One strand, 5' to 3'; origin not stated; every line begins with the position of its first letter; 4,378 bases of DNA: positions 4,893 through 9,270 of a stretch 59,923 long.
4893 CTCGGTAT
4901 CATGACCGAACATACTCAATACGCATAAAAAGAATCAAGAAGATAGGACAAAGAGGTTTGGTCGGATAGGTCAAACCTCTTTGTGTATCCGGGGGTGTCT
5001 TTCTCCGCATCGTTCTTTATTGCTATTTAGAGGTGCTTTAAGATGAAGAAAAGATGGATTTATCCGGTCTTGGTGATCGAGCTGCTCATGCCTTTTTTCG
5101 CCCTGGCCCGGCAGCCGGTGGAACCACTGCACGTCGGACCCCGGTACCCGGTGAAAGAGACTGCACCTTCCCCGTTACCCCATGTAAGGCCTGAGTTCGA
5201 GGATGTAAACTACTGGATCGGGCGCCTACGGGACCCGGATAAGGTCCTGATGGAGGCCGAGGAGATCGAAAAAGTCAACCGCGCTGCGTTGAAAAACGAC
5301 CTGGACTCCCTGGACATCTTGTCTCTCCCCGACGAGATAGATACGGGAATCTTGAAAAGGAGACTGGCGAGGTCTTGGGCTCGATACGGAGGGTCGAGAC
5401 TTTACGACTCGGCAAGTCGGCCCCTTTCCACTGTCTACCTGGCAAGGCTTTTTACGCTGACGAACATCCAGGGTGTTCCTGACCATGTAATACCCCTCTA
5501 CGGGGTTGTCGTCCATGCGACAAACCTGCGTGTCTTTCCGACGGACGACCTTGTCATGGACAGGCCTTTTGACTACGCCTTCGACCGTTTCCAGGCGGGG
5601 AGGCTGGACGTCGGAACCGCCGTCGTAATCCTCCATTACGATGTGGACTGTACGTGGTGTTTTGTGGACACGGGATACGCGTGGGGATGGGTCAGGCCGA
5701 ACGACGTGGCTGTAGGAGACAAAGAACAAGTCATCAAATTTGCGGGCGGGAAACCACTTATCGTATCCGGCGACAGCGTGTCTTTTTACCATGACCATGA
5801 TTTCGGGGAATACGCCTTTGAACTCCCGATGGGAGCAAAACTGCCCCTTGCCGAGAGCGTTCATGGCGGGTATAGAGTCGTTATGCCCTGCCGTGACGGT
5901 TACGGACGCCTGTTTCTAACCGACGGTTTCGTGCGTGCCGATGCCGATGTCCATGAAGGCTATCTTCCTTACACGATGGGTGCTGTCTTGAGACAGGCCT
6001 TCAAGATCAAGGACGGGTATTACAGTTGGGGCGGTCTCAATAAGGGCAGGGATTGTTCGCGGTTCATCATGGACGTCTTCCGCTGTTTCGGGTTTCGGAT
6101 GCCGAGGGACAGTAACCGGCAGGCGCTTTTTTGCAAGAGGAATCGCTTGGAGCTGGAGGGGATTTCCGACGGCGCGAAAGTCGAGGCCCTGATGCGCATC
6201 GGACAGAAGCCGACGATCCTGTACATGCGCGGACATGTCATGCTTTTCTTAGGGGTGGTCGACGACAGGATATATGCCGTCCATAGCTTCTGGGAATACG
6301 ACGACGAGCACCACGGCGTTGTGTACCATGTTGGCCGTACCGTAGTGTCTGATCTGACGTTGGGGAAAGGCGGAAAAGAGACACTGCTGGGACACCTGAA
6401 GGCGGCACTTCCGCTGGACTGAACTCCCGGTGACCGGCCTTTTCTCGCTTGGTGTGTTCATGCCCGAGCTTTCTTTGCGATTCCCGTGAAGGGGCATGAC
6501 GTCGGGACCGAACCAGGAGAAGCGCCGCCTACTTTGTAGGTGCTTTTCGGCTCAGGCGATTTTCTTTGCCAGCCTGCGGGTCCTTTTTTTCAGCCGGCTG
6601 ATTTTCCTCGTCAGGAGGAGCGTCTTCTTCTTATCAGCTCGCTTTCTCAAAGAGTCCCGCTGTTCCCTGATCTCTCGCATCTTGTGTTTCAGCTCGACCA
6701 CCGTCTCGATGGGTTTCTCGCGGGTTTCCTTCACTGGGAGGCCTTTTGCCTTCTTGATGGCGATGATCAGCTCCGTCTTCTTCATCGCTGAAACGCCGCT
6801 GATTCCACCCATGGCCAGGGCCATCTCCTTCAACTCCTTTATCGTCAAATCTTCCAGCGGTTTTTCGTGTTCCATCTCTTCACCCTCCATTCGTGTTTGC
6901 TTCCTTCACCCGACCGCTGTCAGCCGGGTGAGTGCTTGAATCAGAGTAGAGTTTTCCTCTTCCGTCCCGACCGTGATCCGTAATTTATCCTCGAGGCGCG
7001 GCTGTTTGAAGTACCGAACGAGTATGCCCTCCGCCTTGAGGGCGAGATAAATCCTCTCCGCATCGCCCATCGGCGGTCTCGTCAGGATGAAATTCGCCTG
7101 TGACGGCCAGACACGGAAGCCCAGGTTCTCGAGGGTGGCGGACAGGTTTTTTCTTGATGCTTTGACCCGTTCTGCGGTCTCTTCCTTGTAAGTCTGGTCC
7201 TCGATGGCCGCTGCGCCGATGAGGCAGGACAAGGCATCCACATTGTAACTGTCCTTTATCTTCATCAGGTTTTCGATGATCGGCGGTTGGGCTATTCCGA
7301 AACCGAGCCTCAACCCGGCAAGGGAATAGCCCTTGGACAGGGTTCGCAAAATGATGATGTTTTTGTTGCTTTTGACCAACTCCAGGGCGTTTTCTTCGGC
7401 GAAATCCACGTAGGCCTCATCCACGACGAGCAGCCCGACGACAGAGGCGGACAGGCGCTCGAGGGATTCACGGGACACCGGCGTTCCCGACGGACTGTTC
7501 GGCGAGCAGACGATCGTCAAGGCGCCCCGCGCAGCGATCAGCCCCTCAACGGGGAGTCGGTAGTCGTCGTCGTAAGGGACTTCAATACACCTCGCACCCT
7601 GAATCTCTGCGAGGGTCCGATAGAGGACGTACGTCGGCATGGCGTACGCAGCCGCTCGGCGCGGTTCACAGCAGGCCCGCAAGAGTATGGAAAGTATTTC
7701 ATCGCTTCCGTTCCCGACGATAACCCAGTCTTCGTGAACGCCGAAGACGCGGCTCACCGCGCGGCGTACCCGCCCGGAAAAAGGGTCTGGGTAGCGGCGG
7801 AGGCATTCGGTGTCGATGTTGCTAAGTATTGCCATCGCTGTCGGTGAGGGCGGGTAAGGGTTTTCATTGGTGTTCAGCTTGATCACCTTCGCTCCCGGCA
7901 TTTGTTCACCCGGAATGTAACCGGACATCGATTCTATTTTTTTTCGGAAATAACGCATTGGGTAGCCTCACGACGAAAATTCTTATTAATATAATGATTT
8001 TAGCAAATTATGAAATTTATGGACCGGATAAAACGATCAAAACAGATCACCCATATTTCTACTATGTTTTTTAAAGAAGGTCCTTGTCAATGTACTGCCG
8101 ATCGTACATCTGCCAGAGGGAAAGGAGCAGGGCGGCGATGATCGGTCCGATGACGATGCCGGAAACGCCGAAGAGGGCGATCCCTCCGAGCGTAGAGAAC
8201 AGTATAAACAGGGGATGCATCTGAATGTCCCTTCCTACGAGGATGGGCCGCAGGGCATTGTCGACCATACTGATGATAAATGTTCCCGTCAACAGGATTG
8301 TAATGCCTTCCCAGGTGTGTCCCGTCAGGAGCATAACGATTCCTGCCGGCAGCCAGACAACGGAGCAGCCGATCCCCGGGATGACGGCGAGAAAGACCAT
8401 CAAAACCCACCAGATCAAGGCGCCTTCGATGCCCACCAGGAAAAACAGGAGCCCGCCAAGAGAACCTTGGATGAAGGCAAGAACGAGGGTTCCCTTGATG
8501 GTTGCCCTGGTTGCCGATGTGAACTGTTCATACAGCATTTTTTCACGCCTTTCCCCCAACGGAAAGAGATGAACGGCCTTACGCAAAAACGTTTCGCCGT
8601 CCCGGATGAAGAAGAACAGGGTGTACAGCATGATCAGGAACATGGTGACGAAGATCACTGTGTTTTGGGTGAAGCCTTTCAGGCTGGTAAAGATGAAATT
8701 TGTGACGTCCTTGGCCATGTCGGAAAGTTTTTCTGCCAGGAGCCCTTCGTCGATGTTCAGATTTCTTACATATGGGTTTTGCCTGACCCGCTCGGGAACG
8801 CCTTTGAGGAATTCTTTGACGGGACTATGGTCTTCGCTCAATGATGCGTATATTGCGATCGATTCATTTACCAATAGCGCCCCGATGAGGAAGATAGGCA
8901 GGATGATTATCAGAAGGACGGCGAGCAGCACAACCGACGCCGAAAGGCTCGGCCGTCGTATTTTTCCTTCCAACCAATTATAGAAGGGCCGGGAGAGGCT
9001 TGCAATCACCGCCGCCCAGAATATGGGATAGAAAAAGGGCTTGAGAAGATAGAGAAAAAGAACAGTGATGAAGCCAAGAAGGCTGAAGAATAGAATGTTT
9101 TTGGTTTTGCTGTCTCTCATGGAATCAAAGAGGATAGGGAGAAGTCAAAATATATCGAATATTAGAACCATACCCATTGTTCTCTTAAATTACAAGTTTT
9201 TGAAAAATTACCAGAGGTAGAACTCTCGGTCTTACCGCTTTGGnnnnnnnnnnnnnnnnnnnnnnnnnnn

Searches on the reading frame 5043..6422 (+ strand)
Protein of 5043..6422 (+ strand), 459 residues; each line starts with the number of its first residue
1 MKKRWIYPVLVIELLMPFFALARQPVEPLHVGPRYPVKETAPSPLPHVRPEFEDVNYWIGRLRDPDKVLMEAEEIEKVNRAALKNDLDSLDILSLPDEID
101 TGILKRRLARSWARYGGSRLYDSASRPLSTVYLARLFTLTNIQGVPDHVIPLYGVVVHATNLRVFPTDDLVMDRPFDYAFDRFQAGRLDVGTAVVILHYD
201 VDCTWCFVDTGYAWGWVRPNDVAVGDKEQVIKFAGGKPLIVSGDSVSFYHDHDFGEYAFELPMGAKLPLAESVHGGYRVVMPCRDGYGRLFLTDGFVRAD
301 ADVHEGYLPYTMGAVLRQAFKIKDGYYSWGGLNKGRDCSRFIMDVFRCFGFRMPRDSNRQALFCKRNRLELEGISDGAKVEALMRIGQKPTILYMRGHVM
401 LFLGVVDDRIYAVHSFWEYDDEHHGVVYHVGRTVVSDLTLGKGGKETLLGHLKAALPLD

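Call 56: search_protein_families(library=pfam, proteins=[window:5043-6422:+], max_evalue=0.000001)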
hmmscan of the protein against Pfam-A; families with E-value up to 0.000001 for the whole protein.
window:5043-6422:+ (459 aa): 2 families
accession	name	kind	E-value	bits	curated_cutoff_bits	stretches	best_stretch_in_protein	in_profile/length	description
PF12913.13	SH3_6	-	9.7e-12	44.7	27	1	177-218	12-53/53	SH3 domain (SH3b1 type)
PF00877.26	NLPC_P60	-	5.3e-07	30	23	0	326-370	3-47/105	NlpC/P60 family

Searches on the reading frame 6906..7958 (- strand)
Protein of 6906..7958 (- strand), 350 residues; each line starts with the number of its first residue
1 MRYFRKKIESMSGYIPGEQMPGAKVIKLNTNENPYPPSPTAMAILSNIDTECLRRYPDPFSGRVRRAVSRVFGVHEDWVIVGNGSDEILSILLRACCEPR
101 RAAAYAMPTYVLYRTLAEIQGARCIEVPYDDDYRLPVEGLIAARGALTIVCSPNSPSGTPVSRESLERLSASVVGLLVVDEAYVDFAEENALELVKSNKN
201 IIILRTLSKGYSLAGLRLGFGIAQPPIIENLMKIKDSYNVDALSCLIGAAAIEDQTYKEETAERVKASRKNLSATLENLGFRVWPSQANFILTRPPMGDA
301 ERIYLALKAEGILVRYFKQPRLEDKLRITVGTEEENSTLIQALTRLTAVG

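Call 56: search_protein_families(library=pfam, proteins=[window:6906-7958:-], max_evalue=0.000001)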
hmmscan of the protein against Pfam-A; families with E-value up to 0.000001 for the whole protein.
window:6906-7958:- (350 aa): 1 family
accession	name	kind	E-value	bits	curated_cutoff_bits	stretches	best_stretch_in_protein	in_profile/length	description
PF00155.27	Aminotran_1_2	-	2.3e-54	185.4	19.7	1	24-343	2-361/361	Aminotransferase class I and II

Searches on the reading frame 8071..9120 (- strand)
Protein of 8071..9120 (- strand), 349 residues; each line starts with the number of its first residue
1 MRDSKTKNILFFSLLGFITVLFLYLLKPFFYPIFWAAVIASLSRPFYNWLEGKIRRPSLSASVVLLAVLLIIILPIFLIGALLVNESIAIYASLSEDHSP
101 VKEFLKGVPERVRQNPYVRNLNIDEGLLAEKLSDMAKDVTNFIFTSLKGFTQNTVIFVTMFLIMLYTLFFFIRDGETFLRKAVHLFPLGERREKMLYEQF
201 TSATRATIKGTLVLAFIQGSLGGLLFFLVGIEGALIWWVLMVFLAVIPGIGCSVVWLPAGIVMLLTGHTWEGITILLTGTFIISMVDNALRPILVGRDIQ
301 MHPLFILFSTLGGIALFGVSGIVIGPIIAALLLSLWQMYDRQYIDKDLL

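Call 56: search_protein_families(library=pfam, proteins=[window:8071-9120:-], max_evalue=0.000001)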
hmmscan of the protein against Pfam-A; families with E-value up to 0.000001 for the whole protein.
window:8071-9120:- (349 aa): 1 family
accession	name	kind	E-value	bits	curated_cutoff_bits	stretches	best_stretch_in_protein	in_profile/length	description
PF01594.21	AI-2E_transport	-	7.7e-56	190.1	34.3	1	11-336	3-323/327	AI-2E family transporter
